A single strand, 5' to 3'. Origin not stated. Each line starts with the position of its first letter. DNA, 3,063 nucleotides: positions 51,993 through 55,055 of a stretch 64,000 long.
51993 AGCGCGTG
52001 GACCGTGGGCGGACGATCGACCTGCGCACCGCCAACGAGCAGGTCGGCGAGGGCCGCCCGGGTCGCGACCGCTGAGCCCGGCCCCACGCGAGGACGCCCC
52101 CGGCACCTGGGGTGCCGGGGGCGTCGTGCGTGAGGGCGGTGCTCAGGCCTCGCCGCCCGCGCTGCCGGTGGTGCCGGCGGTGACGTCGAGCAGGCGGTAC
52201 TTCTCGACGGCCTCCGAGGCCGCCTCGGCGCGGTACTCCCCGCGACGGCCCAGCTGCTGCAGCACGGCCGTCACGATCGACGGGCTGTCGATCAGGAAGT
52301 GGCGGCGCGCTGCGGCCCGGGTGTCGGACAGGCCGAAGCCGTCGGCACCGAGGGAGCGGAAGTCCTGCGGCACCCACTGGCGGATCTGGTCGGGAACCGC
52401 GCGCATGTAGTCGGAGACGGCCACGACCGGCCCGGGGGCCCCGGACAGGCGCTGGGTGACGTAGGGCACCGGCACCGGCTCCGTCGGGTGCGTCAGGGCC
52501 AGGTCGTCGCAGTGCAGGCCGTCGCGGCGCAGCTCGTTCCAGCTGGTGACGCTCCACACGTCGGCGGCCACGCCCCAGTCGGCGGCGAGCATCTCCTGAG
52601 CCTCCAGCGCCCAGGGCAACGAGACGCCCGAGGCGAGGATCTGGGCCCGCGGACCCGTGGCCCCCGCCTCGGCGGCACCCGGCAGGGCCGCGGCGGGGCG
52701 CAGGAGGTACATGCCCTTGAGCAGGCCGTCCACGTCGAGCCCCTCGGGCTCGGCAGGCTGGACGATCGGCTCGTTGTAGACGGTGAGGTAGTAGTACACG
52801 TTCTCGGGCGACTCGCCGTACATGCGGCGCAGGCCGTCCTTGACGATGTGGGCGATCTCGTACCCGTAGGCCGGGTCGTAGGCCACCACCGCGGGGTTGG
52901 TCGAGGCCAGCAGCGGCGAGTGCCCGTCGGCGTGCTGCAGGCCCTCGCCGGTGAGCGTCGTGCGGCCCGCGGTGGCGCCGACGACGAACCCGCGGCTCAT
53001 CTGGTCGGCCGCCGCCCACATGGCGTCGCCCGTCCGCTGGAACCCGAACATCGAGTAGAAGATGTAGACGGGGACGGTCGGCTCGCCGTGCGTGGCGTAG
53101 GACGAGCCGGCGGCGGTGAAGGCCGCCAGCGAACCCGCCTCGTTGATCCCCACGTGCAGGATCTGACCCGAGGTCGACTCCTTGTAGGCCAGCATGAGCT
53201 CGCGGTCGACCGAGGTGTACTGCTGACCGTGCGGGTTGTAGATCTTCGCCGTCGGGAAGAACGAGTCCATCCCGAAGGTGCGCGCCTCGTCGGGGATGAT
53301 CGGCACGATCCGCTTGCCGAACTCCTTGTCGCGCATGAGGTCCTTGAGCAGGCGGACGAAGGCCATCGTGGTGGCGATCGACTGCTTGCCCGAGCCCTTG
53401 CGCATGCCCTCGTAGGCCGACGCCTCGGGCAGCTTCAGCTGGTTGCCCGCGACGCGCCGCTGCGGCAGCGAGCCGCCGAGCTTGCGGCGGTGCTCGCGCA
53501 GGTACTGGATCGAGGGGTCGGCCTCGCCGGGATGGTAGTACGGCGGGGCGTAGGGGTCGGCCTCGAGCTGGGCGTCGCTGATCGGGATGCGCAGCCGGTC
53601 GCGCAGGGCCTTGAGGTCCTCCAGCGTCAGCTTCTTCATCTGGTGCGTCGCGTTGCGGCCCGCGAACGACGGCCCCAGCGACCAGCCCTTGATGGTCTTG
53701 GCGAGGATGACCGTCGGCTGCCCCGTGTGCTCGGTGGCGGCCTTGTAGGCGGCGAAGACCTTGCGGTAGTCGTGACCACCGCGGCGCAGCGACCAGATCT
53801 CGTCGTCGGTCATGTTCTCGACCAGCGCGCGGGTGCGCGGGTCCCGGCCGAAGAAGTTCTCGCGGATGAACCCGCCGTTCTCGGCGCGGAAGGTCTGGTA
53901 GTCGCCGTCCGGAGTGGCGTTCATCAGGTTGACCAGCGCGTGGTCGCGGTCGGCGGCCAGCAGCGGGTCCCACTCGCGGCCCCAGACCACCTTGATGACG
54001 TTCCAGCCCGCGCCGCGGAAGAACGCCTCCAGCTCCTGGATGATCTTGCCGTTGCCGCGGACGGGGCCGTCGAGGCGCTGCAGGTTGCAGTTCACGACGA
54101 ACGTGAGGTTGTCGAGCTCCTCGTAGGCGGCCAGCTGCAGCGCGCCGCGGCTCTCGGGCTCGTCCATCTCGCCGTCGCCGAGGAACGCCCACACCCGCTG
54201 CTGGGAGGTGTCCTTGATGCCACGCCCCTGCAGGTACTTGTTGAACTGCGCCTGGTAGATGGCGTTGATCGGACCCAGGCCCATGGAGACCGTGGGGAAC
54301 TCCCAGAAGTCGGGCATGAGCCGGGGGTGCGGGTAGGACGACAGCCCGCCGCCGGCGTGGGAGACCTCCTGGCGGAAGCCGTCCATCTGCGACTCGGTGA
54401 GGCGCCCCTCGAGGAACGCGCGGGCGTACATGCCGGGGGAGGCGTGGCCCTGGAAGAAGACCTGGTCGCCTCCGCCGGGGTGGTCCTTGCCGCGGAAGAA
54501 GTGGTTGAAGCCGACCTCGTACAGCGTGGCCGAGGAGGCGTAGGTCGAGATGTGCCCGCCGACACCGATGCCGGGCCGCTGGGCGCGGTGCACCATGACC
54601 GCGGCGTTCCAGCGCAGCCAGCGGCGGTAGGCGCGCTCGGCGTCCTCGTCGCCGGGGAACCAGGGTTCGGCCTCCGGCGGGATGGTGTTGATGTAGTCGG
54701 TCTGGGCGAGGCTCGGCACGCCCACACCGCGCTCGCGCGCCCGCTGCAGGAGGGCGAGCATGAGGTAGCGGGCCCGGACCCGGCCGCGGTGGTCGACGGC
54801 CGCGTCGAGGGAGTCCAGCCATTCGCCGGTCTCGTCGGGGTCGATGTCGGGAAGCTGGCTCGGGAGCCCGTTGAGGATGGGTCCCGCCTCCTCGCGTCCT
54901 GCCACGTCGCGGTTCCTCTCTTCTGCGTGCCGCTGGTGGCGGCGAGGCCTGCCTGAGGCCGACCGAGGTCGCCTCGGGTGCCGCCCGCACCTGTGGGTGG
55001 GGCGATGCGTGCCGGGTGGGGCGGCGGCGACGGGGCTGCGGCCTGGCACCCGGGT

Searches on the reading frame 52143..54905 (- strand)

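Call 53: search_protein_families(library=pfam, proteins=[window:52143-54905:-], max_evalue=0.00001)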
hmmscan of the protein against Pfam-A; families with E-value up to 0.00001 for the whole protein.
window:52143-54905:- (920 aa): 3 families
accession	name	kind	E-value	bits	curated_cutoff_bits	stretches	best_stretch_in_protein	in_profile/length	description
PF17831.6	PDH_E1_M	-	3e-78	262.7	23.2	1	502-713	15-225/229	Pyruvate dehydrogenase E1 component middle domain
PF22613.1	Transketolase_C_1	-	3.2e-21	76.1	27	1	748-872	9-112/113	Transketolase-like TK C-terminal domain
PF00456.26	Transketolase_N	-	2.4e-14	53.5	22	1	149-311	59-218/334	Transketolase, thiamine diphosphate binding domain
